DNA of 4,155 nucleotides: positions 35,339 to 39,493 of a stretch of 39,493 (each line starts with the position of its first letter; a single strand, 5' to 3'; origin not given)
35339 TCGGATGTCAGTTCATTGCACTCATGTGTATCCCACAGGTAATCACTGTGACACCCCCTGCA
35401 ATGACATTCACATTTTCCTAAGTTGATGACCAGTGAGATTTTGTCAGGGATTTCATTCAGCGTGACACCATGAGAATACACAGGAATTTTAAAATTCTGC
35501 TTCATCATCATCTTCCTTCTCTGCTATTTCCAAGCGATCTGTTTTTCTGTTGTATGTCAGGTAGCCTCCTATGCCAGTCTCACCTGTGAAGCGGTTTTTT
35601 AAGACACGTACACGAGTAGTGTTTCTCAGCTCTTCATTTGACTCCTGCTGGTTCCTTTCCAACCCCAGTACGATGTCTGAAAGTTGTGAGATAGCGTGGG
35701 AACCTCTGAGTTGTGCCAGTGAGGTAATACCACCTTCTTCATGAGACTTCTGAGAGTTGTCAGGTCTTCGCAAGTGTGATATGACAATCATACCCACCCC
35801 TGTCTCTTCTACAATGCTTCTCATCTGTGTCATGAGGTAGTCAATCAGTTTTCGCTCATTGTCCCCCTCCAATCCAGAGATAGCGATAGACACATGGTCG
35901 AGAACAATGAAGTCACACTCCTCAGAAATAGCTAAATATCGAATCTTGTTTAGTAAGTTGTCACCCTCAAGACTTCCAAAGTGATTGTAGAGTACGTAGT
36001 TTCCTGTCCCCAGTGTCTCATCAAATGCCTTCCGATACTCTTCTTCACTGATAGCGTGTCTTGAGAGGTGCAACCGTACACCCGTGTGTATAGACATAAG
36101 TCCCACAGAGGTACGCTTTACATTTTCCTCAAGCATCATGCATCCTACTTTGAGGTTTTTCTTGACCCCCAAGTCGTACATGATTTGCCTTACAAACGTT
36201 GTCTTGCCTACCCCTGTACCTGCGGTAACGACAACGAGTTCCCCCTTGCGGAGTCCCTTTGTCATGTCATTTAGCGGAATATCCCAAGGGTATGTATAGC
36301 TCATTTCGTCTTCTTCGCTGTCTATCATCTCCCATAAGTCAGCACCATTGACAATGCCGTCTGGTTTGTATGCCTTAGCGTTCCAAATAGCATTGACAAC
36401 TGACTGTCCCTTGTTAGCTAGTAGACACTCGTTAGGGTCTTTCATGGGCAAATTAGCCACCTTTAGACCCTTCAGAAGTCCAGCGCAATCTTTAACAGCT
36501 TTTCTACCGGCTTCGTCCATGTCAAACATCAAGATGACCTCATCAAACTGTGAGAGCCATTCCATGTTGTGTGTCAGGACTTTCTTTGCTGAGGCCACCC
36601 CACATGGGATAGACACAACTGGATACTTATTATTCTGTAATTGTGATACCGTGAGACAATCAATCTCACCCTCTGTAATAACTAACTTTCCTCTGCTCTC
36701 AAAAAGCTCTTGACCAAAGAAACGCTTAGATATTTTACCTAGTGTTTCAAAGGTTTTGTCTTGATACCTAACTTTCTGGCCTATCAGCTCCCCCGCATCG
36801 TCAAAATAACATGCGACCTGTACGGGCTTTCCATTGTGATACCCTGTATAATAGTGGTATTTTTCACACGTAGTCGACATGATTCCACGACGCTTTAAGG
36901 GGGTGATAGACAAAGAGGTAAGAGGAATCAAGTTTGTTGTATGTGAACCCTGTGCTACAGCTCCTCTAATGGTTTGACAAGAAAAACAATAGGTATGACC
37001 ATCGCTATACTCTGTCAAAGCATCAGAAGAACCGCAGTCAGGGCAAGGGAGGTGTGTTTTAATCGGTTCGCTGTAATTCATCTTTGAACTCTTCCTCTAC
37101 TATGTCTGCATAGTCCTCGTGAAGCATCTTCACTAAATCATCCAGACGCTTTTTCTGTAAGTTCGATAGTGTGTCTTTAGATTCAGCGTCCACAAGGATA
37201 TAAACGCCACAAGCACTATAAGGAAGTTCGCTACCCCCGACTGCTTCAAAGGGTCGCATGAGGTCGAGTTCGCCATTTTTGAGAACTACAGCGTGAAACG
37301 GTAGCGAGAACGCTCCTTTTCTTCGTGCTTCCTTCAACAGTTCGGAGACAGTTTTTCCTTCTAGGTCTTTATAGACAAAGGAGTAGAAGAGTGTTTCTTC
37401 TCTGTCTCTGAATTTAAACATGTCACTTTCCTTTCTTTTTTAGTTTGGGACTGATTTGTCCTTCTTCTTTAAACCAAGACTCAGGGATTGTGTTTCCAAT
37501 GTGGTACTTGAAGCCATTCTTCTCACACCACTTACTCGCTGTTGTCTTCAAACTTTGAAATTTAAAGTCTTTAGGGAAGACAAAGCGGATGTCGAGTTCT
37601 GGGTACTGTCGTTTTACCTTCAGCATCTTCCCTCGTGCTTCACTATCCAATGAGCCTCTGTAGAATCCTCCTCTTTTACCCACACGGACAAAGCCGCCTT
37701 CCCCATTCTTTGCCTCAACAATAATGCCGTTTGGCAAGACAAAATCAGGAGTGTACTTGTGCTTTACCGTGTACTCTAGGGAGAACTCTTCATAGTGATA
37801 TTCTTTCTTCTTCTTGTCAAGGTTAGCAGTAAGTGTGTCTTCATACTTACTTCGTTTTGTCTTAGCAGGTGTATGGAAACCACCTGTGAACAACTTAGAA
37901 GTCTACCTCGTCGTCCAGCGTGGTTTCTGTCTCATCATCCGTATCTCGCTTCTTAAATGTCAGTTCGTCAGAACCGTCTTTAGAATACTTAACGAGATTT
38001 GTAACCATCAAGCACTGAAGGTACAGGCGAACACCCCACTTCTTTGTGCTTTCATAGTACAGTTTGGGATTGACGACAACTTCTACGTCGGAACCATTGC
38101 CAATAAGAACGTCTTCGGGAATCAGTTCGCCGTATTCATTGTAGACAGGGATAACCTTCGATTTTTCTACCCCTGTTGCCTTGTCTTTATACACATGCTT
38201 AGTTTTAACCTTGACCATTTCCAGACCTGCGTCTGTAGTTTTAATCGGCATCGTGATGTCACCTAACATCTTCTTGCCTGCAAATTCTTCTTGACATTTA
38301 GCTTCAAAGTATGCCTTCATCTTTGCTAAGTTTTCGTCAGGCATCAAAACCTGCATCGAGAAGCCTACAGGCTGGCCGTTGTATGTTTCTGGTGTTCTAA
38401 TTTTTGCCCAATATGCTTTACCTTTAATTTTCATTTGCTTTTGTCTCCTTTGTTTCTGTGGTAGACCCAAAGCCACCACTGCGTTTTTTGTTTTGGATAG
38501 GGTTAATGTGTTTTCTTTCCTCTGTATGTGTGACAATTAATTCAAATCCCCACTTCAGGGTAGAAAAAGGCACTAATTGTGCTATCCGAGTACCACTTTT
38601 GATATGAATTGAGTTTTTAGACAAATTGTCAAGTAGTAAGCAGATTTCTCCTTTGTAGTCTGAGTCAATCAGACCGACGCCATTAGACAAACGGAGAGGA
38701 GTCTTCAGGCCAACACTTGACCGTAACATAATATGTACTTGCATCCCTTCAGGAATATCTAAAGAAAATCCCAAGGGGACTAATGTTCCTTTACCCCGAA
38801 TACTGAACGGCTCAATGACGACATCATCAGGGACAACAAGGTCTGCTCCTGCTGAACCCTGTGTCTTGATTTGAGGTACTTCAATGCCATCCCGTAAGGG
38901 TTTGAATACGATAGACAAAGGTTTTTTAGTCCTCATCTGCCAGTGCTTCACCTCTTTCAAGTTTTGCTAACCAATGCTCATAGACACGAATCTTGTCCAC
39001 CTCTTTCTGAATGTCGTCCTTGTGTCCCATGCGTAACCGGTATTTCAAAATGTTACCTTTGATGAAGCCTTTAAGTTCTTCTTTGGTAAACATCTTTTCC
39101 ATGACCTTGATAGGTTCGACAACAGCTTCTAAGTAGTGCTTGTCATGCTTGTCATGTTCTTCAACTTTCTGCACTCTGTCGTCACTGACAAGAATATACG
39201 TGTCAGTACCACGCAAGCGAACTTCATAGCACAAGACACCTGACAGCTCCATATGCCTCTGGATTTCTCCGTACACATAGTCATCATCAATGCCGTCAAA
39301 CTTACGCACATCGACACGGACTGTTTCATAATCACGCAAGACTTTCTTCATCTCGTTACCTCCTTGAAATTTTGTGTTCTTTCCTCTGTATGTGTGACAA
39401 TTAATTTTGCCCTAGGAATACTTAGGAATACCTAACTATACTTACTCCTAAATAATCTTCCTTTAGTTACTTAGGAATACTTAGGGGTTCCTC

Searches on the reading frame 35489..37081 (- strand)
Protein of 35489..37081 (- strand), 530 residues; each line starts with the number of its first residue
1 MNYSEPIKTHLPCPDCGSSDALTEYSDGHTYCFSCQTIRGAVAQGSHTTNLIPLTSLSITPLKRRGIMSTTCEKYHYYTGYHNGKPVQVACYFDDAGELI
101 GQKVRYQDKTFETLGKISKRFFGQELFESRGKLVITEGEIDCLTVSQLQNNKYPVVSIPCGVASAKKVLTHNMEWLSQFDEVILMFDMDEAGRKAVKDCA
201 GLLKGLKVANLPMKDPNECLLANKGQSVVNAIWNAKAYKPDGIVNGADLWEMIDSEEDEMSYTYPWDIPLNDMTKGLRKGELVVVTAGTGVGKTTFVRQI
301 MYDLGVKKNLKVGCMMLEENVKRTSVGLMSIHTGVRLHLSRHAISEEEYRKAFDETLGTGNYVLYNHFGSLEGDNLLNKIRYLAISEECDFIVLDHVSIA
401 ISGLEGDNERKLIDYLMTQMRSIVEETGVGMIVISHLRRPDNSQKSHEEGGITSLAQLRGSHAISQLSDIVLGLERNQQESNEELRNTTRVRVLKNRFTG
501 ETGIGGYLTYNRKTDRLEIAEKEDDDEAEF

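Call 14: search_protein_families(library=phrogs, proteins=[window:35489-37081:-], max_evalue=0.001)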
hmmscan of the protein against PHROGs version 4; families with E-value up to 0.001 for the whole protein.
window:35489-37081:- (530 aa): 8 families
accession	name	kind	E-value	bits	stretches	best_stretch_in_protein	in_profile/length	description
phrog_239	-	DNA, RNA and nucleotide metabolism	3e-186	622.8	1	8-527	40-606/801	DNA primase/helicase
phrog_19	-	DNA, RNA and nucleotide metabolism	4.3e-29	102.8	1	249-518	318-579/621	DnaB-like replicative helicase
phrog_243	-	DNA, RNA and nucleotide metabolism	2.7e-19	70.2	1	265-498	21-243/273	DnaB-like replicative helicase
phrog_47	-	DNA, RNA and nucleotide metabolism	2.2e-16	60.6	1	62-230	154-328/947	DNA primase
phrog_5482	-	unknown function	3.2e-08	33.7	1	277-503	49-281/341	-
phrog_849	-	DNA, RNA and nucleotide metabolism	4.7e-07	30.1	1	119-232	226-339/435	DNA primase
phrog_3123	-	unknown function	6e-07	29.4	1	378-495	447-557/583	-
phrog_6444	-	DNA, RNA and nucleotide metabolism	0.00038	20.4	1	127-200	256-323/577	DNA primase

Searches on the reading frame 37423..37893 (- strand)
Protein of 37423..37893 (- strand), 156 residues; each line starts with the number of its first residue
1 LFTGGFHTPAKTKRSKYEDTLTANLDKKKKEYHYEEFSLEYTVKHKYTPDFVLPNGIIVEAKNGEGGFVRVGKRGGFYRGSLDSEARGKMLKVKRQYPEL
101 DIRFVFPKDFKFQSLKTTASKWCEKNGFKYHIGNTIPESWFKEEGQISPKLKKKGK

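Call 14: search_protein_families(library=phrogs, proteins=[window:37423-37893:-], max_evalue=0.001)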
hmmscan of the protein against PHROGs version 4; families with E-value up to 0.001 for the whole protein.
window:37423-37893:- (156 aa): 2 families
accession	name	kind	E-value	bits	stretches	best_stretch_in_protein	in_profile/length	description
phrog_945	-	DNA, RNA and nucleotide metabolism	4.4e-34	118.3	2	80-151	64-139/145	endonuclease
phrog_27028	-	DNA, RNA and nucleotide metabolism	2.6e-10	41.2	1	92-144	2-55/72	endonuclease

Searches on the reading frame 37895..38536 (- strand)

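Call 14: search_protein_families(library=phrogs, proteins=[window:37895-38536:-], max_evalue=0.001)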
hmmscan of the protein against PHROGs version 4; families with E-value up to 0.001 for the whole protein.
window:37895-38536:- (213 aa): 1 family
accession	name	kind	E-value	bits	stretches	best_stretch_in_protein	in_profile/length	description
phrog_112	-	DNA, RNA and nucleotide metabolism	2.6e-14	54.6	1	33-207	18-204/265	Gp2.5-like ssDNA binding protein and ssDNA annealing protein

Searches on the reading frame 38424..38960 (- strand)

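Call 14: search_protein_families(library=phrogs, proteins=[window:38424-38960:-], max_evalue=0.001)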
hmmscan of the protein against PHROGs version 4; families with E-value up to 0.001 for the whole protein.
window:38424-38960:- (178 aa): 2 families
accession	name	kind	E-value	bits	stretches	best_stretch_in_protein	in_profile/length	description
phrog_135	-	DNA, RNA and nucleotide metabolism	1.1e-37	131.7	1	15-175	145-297/463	dUTPase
phrog_1663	-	DNA, RNA and nucleotide metabolism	1.2e-05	25.6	1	67-133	128-193/303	dCTP deaminase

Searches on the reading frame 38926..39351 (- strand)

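Call 14: search_protein_families(library=phrogs, proteins=[window:38926-39351:-], max_evalue=0.001)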
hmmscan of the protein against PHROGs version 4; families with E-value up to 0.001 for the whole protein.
window:38926-39351:- (141 aa): 14 families
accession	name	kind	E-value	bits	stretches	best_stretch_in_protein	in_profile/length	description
phrog_4943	-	unknown function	5.2e-15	57.3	1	56-130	80-157/166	-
phrog_2585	-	other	4.8e-14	54.1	1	55-130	86-165/175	nucleotide kinase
phrog_1689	-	other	4.7e-13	50.6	1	50-130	146-232/243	nucleotide kinase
phrog_10602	-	other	4.1e-12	47.4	1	62-129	89-160/168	nucleotide kinase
phrog_236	-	other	1e-11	46.1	1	68-136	242-309/431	nucleotide kinase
phrog_4472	-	other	6.9e-09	36.6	1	71-135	18-80/100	nucleotide kinase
phrog_2708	-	other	1.8e-08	35.8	1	64-129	66-130/141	nucleotide kinase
phrog_36380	-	unknown function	8.9e-08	32.9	1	57-113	81-137/173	-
phrog_1225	-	unknown function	2.4e-07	32.3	1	65-134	7-79/178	-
phrog_26623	-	unknown function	4.1e-07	30.9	1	70-126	8-64/133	-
phrog_23238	-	unknown function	7e-07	30.2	1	61-131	122-192/196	-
phrog_13120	-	unknown function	1.3e-06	30.2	1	66-128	64-121/134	-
phrog_4897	-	other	1.8e-06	29.2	1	61-115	107-164/186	kinase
phrog_25460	-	unknown function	0.0001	23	1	59-124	69-132/144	-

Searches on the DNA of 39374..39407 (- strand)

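Call 54: search_dna_similar(query=window:39374-39407:-, collection=phages, mode=distant, max_evalue=10, max_rows=10)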
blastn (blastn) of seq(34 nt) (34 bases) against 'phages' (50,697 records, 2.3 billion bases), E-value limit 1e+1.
Records with a match: 2; places in all: 2; records where one place covers at least 80% of the query: 0.
Best place of each record, by identity: >=99% 1; 90-95% 1.
By first word of the organism name: Campylobacter 1; Nitrosopumilaceae 1.
By host as written in the record: Campylobacter jejuni NCTC 12660 1; - 1.
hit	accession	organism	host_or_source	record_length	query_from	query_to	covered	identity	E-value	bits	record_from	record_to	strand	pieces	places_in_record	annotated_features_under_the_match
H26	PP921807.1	Campylobacter phage vB_CJ12660_1PH123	Campylobacter jejuni NCTC 12660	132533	1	22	65%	90.9%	4e+0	32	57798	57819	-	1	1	hypothetical protein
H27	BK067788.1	Nitrosopumilaceae spindle-shaped virus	rhizosphere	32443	17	33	50%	100.0%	4e+0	32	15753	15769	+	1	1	ORF46 | ORF47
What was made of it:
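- Tried and rejected: blastn of a 34-nt promoter probe against GenBank phages: only two chance partial hits (call 54).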
